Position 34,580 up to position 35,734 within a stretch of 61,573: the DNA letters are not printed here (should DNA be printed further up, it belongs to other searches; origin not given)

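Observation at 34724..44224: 3,166-aa TPR-capped, hyper-acidic, repeat-motif protein of no recognisable family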

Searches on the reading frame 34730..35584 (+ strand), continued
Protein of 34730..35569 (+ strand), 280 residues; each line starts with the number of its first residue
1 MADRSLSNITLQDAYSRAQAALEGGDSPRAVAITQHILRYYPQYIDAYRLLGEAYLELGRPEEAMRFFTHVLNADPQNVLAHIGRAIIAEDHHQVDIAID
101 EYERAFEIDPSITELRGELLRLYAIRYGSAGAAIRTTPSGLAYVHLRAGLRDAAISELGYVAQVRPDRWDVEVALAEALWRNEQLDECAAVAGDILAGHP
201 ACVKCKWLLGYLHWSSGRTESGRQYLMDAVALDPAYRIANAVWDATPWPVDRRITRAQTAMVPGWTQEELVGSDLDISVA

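Call 36: fold_search(model_id=the predicted structure, library=pdb)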
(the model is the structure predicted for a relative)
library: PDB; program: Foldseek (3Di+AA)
matches with E <= 10: 1607; with E <= 0.001: 404
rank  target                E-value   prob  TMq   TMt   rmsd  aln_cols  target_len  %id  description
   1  8chy                  6.0e-12  1.00  0.28  0.40  21.1       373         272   24  Crystal structure of an 8-repeat consensus TPR superhelix with Zinc. (released 2024-02-21)
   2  9qhb                  5.3e-11  1.00  0.27  0.38  20.1       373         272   23  Crystal structure of 16-repeat CTPR protein with eliminated coordination sites (released 2025-10-22)
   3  9qhc_B                7.8e-10  1.00  0.29  0.41  21.3       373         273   23  Crystal structure of 8-repeat CTPR protein with eliminated coordination sites (released 2025-10-22)
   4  6eou                  1.2e-09  1.00  0.25  0.28  24.1       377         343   18  O-GlcNAc transferase TPR domain with the intellectual disability associated mutation L254F (released 2018-05-09)
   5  1w3b_A                1.2e-09  1.00  0.26  0.27  26.1       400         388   20  The superhelical TPR domain of O-linked GlcNAc transferase reveals structural similarities to importin alpha. (released 2004-09-09)
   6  1w3b_B                5.7e-09  1.00  0.28  0.30  26.2       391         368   18  The superhelical TPR domain of O-linked GlcNAc transferase reveals structural similarities to importin alpha. (released 2004-09-09)
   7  9qhc_A                7.0e-09  1.00  0.26  0.37  20.4       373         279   23  Crystal structure of 8-repeat CTPR protein with eliminated coordination sites (released 2025-10-22)
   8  7yeh_A                7.6e-09  1.00  0.27  0.11  25.9       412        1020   20  Cryo-EM structure of human OGT-OGA complex (released 2023-07-12)
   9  8dtf_A                8.3e-09  1.00  0.28  0.14  26.9       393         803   18  Cryo-EM structure of the full length Arabidopsis SPY with complete TPRs (released 2023-03-08)
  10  7y4i_A                1.1e-08  1.00  0.27  0.13  26.8       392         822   18  Crystal structure of SPINDLY in complex with GDP (released 2022-12-07)
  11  8dtg_A                1.2e-08  1.00  0.28  0.14  27.0       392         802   18  Cryo-EM structure of Arabidopsis SPY alternative conformation 1 (released 2023-03-08)
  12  7yea_A                2.4e-08  1.00  0.27  0.11  26.8       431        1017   17  Human O-GlcNAc transferase Dimer (released 2023-07-12)
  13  7ntf_A                3.4e-08  1.00  0.26  0.12  25.7       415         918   19  Cryo-EM structure of unliganded O-GlcNAc transferase (released 2021-11-17)
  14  7y4i_B                4.3e-08  1.00  0.26  0.13  26.6       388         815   18  Crystal structure of SPINDLY in complex with GDP (released 2022-12-07)
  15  8dth_B                9.8e-08  1.00  0.27  0.16  25.2       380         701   16  Cryo-EM structure of Arabidopsis SPY alternative conformation 2 (released 2023-03-08)
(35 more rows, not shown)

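Call 54: search_protein_families(library=pfam, proteins=[L009:10001-13591:+], max_evalue=0.01)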
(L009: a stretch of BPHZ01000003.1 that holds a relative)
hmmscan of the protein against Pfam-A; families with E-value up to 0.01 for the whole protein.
L009:10001-13591:+ (1197 aa): 24 families
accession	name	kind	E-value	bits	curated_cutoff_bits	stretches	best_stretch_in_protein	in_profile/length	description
PF14559.12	TPR_19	-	3.1e-24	85.5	25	4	52-99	2-49/68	Tetratricopeptide repeat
PF07719.23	TPR_2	-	3.3e-22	77.1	27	2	42-73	2-33/34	Tetratricopeptide repeat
PF13432.12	TPR_16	-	2.7e-20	72.9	32.7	2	11-74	1-64/65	Tetratricopeptide repeat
PF00515.34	TPR_1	-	3.2e-18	65.1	27.8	2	42-73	2-33/34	Tetratricopeptide repeat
PF13414.12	TPR_11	-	4.4e-18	65.1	26.8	2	48-89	1-42/42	TPR repeat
PF13428.12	TPR_14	-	2.6e-14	52.8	23.5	3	42-82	2-42/44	Tetratricopeptide repeat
PF13181.12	TPR_8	-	7.4e-14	51.1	25.7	2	42-73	2-33/34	Tetratricopeptide repeat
PF24575.1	TPR_Slam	-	1.1e-13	52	35.2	1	114-186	33-102/104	Surface lipoprotein assembly modifier, N-terminal TPR repeats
PF13431.12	TPR_17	-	1.1e-13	50.8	24.4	0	63-95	1-33/34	Tetratricopeptide repeat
PF13176.12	TPR_7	-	2.2e-11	43.3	27.9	0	43-71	1-29/36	Tetratricopeptide repeat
PF13174.12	TPR_6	-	1.3e-10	41.6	26.3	1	42-74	1-33/33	Tetratricopeptide repeat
PF23914.1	TPR_CcmH_CycH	-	3.8e-10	40.3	42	1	137-213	56-135/158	Cytochrome c-type biogenesis protein H TPR domain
PF03979.19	Sigma70_r1_1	-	3.3e-09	37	22.5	1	795-862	5-74/81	Sigma-70 factor, region 1.1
PF13424.12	TPR_12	-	4.2e-09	36.9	30.1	1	42-105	4-75/77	Tetratricopeptide repeat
PF12895.13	ANAPC3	-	5.7e-09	36.6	27.2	0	21-100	3-81/82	Anaphase-promoting complex, cyclosome, subunit 3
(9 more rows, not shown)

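Call 77: search_protein_representatives(protein=window:34730-35479:+)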
Query: 250 residues. Proteins with E-value up to 0.001 (for the whole library): 66351; up to 1e-10: 9029; up to 1e-30: 555. The best 150 are listed.
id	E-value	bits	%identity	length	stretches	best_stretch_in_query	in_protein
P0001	4.2e-160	547.5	97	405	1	1-250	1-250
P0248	2.9e-128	443.3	78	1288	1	1-250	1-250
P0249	6.9e-128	442.0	78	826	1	1-250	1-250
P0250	4.6e-123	426.2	76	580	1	1-250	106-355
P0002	4.2e-82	292.1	81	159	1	96-250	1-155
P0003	9.6e-72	258.2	65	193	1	7-196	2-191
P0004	5.4e-56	206.6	47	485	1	8-244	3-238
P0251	5.6e-55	203.2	48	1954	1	8-244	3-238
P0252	1.6e-54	201.8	45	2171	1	8-244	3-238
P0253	2.1e-52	194.8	28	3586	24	46-112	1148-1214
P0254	2.6e-51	191.2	42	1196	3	7-247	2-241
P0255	6.7e-51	189.9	41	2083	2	7-247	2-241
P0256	1.8e-50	188.5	45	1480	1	10-247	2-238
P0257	2.1e-50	188.2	41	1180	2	8-247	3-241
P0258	4.0e-50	187.3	42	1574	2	10-247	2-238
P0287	7.9e-45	170.0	35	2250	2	6-243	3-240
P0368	4.7e-40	154.3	40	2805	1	7-244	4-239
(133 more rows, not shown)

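Call 79: predict_structure(alignment_id=A4)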
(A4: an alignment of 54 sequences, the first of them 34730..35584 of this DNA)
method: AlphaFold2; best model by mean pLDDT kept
length: 285 residues; sequences in the alignment: 54
mean_pLDDT: 89.9   pTM: 0.88
mean pLDDT of the five models: 89.9, 89.3, 89.1, 89.0, 88.6
residues with pLDDT >= 90: 224; 70-90: 27; 50-70: 28; < 50: 6
segments of 3 or more residues with pLDDT < 50: 1-4
pLDDT, mean of each block of 10 residues (from residue 1): 65 96 96 94 97 98 97 98 98 97 97 95 94 90 95 98 96 97 96 98 97 92 94 92 66 63 84 55 51
secondary structure, 60 per line:
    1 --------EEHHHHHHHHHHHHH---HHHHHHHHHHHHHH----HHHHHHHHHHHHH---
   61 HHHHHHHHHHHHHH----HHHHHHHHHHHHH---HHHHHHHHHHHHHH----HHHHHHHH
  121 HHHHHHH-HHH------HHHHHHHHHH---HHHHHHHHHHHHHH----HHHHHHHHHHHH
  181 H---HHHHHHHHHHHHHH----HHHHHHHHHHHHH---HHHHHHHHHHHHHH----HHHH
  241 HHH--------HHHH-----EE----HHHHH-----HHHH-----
elements in order: H11-23 H27-40 H45-57 H61-74 H79-91 H95-108 H113-127 H138-147 H151-164 H169-181 H185-198 H203-215 H219-232 H237-243 H252-255 H267-271 H277-280
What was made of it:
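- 34730..35473 (+): N-terminal TPR solenoid (aa 3-250, about 7 helical hairpins). This is the family-defining domain. AF2 pLDDT 89.9, pTM 0.88 (call 79).
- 35474..35578 (+): Post-TPR segment that folds back on the N-terminus. It includes the conserved P-W-P and 'VPGW' stretch. AF2 shows a beta bridge between residues 9-10 and 261-262 (call 79).
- Checked: AlphaFold2 of residues 1-285 gives pLDDT 89.9 and pTM 0.88, with 14 helices up to about residue 243 (call 79).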

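Call 83: search_protein_families(library=pfam, alignment_id=A5, max_evalue=0.001)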
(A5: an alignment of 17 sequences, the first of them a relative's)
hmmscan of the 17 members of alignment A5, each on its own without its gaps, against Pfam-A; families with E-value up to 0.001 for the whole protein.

A. member 1, P0252 (2171 aa): 15 families
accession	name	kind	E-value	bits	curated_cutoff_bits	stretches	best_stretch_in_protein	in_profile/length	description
PF13432.12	TPR_16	-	6.6e-21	74.8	32.7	3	12-73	3-64/65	Tetratricopeptide repeat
PF07719.23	TPR_2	-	1e-20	72.5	27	1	75-106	2-33/34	Tetratricopeptide repeat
PF14559.12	TPR_19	-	1.2e-19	70.8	25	3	52-105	3-56/68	Tetratricopeptide repeat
PF13428.12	TPR_14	-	1.4e-13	50.5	23.5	0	165-205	3-43/44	Tetratricopeptide repeat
PF00515.34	TPR_1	-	5.8e-13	48.5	27.8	0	76-105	3-32/34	Tetratricopeptide repeat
PF24575.1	TPR_Slam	-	5.5e-11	43.3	35.2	0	136-184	53-102/104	Surface lipoprotein assembly modifier, N-terminal TPR repeats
PF13181.12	TPR_8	-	2.3e-10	40.2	25.7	0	80-105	7-32/34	Tetratricopeptide repeat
PF23914.1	TPR_CcmH_CycH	-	1.2e-08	35.4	42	0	160-226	80-150/158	Cytochrome c-type biogenesis protein H TPR domain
PF13174.12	TPR_6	-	3.9e-08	33.9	26.3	0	2087-2113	2-28/33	Tetratricopeptide repeat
PF13371.12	TPR_9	-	7e-07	29.6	35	1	17-76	6-65/73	Tetratricopeptide repeat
PF13424.12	TPR_12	-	3.2e-06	27.7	30.1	0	2077-2110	37-70/77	Tetratricopeptide repeat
PF13431.12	TPR_17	-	3.9e-06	27.1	24.4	0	66-94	5-33/34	Tetratricopeptide repeat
PF07721.20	TPR_4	-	1.2e-05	25.9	27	0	165-185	3-23/26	Tetratricopeptide repeat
PF13414.12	TPR_11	-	4.5e-05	23.5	26.8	0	2139-2156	25-42/42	TPR repeat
PF13176.12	TPR_7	-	0.00056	20.2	27.9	0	2087-2108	1-22/36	Tetratricopeptide repeat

B. families by the number of members that match (of 17 scanned): 19 families
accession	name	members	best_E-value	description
PF13432.12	TPR_16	17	1.4e-27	Tetratricopeptide repeat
PF07719.23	TPR_2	17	1.6e-23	Tetratricopeptide repeat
PF14559.12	TPR_19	17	3.5e-23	Tetratricopeptide repeat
PF00515.34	TPR_1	16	4.1e-19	Tetratricopeptide repeat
PF13181.12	TPR_8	16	5.2e-14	Tetratricopeptide repeat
PF13414.12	TPR_11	16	2.3e-13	TPR repeat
PF24575.1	TPR_Slam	16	5.5e-11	Surface lipoprotein assembly modifier, N-terminal TPR repeats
PF13428.12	TPR_14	15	2.4e-16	Tetratricopeptide repeat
PF13424.12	TPR_12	13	3.8e-09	Tetratricopeptide repeat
PF13371.12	TPR_9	13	1.2e-07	Tetratricopeptide repeat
PF23914.1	TPR_CcmH_CycH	11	1.6e-09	Cytochrome c-type biogenesis protein H TPR domain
PF13431.12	TPR_17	10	2.7e-07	Tetratricopeptide repeat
PF13176.12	TPR_7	8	8.3e-08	Tetratricopeptide repeat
PF13174.12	TPR_6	5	3.9e-08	Tetratricopeptide repeat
PF14561.12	TPR_20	4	1.4e-05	Tetratricopeptide repeat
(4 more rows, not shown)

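Call 86: find_encoding_contigs(protein=P0287, flank=5000, max_places=2)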
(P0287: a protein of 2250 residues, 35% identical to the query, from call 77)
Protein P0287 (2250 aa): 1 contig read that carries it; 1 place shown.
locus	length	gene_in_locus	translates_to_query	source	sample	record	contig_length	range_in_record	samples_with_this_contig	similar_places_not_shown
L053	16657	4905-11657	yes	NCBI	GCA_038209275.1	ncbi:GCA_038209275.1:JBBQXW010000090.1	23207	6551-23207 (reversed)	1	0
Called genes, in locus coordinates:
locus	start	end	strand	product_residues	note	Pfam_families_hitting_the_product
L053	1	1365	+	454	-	?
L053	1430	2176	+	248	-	PF01844:HNH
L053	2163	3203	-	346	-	PF00145:DNA_methylase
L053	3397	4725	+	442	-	PF00149:Metallophos, PF12850:Metallophos_2 (faint)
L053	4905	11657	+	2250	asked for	PF13181:TPR_8 (faint), PF13424:TPR_12 (faint), PF13431:TPR_17 (faint), PF13432:TPR_16 (faint), PF14559:TPR_19 (faint), PF23914:TPR_CcmH_CycH (faint), PF00515:TPR_1 (weak), PF07719:TPR_2 (weak), +3 more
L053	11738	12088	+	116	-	PF03259:Robl_LC7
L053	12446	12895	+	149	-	PF00334:NDK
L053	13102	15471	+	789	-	PF00270:DEAD, PF00271:Helicase_C, PF22982:WHD_HRQ1, PF09369:MZB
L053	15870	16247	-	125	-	PF02604:PhdYeFM_antitox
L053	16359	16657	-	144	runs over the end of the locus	PF18029:Glyoxalase_6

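Call 87: find_encoding_contigs(protein=P0368, flank=5000, max_places=2)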
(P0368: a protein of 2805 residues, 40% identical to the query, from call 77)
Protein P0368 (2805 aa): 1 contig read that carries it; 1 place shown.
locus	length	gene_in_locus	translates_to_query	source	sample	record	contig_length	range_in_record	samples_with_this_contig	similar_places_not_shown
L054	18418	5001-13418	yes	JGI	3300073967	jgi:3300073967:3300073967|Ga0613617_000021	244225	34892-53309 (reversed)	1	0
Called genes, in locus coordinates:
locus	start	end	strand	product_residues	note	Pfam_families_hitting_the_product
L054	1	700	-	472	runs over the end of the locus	PF01555:N6_N4_Mtase (faint)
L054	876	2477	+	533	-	PF08666:SAF, PF04295:GD_AH_second, PF20629:GD_AH_C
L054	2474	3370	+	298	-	PF12146:Hydrolase_4, PF00561:Abhydrolase_1, PF12697:Abhydrolase_6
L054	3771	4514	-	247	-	PF00583:Acetyltransf_1, PF13673:Acetyltransf_10 (weak), PF13508:Acetyltransf_7 (weak), PF08445:FR47 (weak)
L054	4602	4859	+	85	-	-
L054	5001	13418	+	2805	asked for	PF00515:TPR_1 (faint), PF07719:TPR_2 (faint), PF13432:TPR_16 (faint), PF14559:TPR_19 (faint)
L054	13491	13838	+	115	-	PF03259:Robl_LC7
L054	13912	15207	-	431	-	PF01590:GAF, PF13185:GAF_2 (weak), PF00211:Guanylate_cyc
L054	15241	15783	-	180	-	PF02627:CMD (weak)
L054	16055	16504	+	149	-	PF00334:NDK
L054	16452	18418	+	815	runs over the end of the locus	PF00270:DEAD, PF04851:ResIII (faint), PF00271:Helicase_C, PF22982:WHD_HRQ1 (weak), PF09369:MZB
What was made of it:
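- A helicase gene follows ndk in L053 and L054 (calls 86, 87).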
